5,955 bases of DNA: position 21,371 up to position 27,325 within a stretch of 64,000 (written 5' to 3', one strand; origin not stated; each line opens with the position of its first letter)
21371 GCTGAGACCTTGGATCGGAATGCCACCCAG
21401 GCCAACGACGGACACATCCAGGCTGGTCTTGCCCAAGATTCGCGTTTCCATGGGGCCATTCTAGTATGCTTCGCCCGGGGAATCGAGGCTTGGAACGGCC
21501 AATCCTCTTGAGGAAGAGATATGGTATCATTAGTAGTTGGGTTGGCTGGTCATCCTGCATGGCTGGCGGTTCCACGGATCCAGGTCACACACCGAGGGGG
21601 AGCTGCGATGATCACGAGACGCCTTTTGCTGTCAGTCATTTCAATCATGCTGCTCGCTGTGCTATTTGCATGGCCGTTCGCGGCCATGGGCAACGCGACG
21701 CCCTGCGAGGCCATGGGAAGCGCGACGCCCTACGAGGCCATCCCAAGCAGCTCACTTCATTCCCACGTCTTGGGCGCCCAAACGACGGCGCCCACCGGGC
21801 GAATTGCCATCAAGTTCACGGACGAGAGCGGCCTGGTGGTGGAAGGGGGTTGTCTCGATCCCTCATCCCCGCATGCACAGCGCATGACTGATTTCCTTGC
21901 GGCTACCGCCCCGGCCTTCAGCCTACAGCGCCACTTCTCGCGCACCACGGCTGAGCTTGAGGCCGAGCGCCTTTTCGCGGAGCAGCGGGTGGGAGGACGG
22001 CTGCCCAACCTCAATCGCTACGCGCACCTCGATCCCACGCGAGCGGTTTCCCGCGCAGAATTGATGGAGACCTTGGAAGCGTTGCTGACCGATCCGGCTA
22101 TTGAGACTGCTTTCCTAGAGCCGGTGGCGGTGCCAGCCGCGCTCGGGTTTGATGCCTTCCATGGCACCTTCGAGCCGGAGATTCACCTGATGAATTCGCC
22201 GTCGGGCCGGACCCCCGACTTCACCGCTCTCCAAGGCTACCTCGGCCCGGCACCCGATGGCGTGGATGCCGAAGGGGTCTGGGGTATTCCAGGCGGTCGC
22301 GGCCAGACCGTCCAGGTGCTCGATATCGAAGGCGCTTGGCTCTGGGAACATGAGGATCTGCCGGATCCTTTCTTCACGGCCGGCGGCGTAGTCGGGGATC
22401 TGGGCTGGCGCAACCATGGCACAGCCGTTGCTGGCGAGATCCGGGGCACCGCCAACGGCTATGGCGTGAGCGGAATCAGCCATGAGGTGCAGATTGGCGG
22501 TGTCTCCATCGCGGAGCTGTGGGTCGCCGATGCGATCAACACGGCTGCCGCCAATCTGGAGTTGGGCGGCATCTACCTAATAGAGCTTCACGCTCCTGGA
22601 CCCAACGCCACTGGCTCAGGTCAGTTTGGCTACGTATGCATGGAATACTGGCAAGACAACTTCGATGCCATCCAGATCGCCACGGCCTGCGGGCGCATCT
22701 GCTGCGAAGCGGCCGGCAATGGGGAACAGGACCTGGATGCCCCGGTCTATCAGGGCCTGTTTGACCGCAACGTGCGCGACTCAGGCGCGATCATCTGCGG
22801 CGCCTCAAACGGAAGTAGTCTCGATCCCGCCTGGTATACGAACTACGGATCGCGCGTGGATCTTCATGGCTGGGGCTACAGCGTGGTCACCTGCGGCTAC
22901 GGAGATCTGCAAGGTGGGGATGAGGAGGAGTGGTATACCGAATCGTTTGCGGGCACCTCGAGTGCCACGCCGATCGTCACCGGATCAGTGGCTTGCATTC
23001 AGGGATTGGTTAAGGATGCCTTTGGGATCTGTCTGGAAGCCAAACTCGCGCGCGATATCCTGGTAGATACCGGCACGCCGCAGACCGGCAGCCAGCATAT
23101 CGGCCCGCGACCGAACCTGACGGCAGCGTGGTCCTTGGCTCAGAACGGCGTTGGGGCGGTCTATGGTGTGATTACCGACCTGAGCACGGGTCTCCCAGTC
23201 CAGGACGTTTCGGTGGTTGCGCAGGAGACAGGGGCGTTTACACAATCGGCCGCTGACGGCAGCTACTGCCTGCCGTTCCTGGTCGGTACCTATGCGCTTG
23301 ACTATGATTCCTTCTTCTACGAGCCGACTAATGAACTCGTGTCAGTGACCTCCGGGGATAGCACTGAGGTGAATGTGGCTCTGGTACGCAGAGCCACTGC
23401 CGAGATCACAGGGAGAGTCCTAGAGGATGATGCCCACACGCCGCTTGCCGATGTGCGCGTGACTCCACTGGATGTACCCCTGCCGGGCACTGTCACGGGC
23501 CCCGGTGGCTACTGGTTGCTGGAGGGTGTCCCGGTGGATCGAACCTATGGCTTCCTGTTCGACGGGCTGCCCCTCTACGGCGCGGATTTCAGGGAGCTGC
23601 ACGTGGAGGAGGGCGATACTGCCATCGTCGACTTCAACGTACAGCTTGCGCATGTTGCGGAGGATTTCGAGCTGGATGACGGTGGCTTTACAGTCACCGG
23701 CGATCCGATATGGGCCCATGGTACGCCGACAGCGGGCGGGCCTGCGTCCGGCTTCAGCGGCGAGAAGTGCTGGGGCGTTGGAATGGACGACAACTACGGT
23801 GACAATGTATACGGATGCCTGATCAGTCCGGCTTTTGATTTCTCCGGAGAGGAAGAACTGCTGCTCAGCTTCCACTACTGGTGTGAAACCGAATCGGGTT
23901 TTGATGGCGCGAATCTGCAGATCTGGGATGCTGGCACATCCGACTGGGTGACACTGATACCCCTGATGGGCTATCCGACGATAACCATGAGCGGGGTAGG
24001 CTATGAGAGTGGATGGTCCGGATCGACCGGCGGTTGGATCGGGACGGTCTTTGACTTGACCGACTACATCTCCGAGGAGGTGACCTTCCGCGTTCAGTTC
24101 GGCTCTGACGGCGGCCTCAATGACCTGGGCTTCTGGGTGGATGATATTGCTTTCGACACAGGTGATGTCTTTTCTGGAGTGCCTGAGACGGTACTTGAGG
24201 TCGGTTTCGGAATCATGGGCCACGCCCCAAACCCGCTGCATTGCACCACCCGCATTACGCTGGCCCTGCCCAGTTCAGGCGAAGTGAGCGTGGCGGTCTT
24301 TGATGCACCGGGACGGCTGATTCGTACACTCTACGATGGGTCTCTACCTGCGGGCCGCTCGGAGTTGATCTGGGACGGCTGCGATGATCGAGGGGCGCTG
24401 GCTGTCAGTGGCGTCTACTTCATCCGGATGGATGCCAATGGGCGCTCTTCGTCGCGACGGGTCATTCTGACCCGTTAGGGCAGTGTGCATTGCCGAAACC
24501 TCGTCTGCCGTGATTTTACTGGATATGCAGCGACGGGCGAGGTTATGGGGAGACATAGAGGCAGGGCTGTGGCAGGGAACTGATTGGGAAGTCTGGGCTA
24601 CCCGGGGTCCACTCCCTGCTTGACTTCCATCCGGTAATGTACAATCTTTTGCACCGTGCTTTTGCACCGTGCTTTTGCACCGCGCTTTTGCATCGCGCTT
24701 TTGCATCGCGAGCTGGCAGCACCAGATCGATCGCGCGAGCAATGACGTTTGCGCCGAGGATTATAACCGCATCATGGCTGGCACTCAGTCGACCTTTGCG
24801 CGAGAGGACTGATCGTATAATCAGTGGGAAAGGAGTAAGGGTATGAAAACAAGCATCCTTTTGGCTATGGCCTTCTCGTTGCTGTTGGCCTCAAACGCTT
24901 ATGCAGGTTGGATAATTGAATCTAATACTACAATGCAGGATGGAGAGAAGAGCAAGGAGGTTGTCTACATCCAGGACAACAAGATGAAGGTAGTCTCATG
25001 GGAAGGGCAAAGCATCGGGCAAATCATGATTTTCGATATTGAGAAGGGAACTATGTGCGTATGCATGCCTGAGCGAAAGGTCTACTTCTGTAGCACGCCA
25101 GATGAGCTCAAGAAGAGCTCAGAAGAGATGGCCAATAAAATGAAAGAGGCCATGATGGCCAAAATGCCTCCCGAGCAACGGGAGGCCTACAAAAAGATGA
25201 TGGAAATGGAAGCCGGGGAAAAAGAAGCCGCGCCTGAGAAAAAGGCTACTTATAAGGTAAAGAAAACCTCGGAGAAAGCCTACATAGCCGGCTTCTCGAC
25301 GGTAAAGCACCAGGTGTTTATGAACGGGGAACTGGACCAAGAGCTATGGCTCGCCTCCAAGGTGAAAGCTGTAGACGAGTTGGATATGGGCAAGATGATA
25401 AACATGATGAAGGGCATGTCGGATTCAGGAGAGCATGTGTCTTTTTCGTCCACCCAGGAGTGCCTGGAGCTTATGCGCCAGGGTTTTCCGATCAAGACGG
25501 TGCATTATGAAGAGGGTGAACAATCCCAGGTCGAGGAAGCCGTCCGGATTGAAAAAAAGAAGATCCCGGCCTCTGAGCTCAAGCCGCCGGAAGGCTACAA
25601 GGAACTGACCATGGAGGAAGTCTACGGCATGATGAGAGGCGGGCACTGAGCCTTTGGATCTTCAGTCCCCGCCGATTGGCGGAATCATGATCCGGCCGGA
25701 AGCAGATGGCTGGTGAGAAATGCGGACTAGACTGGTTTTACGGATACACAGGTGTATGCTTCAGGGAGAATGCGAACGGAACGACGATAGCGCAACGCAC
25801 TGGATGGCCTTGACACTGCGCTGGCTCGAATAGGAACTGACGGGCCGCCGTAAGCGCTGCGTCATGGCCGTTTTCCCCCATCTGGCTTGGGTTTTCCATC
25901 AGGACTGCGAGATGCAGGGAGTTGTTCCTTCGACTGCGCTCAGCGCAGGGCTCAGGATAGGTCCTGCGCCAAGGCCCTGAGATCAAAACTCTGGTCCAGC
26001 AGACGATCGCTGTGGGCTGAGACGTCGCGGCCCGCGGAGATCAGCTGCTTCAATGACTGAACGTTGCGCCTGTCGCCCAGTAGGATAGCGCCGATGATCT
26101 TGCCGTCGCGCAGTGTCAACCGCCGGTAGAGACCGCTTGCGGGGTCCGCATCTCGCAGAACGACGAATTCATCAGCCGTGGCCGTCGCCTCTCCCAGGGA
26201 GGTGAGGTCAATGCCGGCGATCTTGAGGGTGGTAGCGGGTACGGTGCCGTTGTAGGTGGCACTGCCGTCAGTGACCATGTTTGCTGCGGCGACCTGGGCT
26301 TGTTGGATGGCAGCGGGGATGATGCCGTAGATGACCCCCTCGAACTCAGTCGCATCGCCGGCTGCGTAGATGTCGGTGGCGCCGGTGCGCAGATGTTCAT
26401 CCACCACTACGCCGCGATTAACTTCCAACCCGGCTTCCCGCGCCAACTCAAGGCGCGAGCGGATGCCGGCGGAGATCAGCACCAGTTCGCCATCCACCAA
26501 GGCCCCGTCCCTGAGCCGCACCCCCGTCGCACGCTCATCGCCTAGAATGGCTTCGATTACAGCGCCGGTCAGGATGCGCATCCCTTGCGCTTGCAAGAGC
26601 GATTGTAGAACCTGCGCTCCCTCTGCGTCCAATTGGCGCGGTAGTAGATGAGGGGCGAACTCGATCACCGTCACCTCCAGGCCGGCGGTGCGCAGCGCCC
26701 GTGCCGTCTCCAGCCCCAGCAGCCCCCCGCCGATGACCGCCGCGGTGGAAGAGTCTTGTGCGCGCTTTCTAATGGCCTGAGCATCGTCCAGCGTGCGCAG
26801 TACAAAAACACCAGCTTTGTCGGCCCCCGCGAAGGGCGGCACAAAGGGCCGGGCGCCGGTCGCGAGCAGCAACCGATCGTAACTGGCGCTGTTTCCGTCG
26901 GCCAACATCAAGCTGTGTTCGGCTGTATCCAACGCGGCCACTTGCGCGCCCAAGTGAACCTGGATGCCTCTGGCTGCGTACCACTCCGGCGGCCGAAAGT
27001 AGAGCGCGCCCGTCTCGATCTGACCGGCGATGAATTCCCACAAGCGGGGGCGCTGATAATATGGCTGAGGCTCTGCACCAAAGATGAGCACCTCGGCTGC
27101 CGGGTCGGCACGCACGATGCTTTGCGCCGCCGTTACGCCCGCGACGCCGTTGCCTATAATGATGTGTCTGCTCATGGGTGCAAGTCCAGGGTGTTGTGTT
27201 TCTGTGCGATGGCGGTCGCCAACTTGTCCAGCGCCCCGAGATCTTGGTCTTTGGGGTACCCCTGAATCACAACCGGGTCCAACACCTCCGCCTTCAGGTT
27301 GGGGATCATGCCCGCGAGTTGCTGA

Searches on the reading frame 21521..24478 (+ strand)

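Call 25: search_protein_families(library=pfam, proteins=[window:21521-24478:+], max_evalue=0.001)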
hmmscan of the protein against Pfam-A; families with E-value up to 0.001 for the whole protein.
window:21521-24478:+ (985 aa): 5 families
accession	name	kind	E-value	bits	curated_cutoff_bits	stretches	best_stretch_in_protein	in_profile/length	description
PF13620.12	CarboxypepD_reg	-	1.3e-13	51.5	32.3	1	547-621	2-81/82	Carboxypeptidase regulatory-like domain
PF00082.27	Peptidase_S8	-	2e-13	50.8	21.8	1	296-518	53-273/288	Subtilase family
PF20773.4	InhA-like_MAM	-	1.2e-09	38.4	26.9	1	759-879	45-163/191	Immune inhibitor A-like, MAM domain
PF13860.13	FlgD_ig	-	1e-08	35.5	27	1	916-973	18-76/79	FlgD Ig-like domain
PF13715.12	CarbopepD_reg_2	-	3.4e-07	30.7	32.2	1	548-621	2-76/88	CarboxypepD_reg-like domain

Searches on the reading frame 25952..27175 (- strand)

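Call 25: search_protein_families(library=pfam, proteins=[window:25952-27175:-], max_evalue=0.001)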
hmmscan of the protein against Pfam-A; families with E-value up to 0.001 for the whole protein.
window:25952-27175:- (407 aa): 10 families
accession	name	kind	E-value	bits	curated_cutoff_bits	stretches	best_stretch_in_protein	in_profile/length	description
PF07992.20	Pyr_redox_2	-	2.3e-59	201.7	26.1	1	3-295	2-286/291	Pyridine nucleotide-disulphide oxidoreductase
PF00070.33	Pyr_redox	-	1.5e-21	77.2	22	1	145-223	2-81/82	Pyridine nucleotide-disulphide oxidoreductase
PF18267.7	Rubredoxin_C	-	4.7e-17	62.2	25.9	1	313-381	1-68/70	Rubredoxin NAD+ reductase C-terminal domain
PF01266.30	DAO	-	3.2e-08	33.9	27.9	1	146-172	3-29/353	FAD dependent oxidoreductase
PF13450.12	NAD_binding_8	-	9e-08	32.7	21.9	1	147-177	1-31/68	NAD(P)-binding Rossmann-like domain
PF05834.18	Lycopene_cycl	-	6.4e-07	29.2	23.4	0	5-52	3-50/380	Lycopene cyclase protein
PF14759.12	Reductase_C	-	2.2e-06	28.5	25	1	333-403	18-85/85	Reductase C-terminal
PF03486.20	HI0933_like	-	1.2e-05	25.3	50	0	145-176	3-34/244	HI0933-like protein Rossmann domain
PF01262.27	AlaDh_PNT_C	-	9e-05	22.4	23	0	144-191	30-77/214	Alanine dehydrogenase/PNT, C-terminal domain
PF13738.12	Pyr_redox_3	-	0.00046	20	30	0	71-273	96-305/305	Pyridine nucleotide-disulphide oxidoreductase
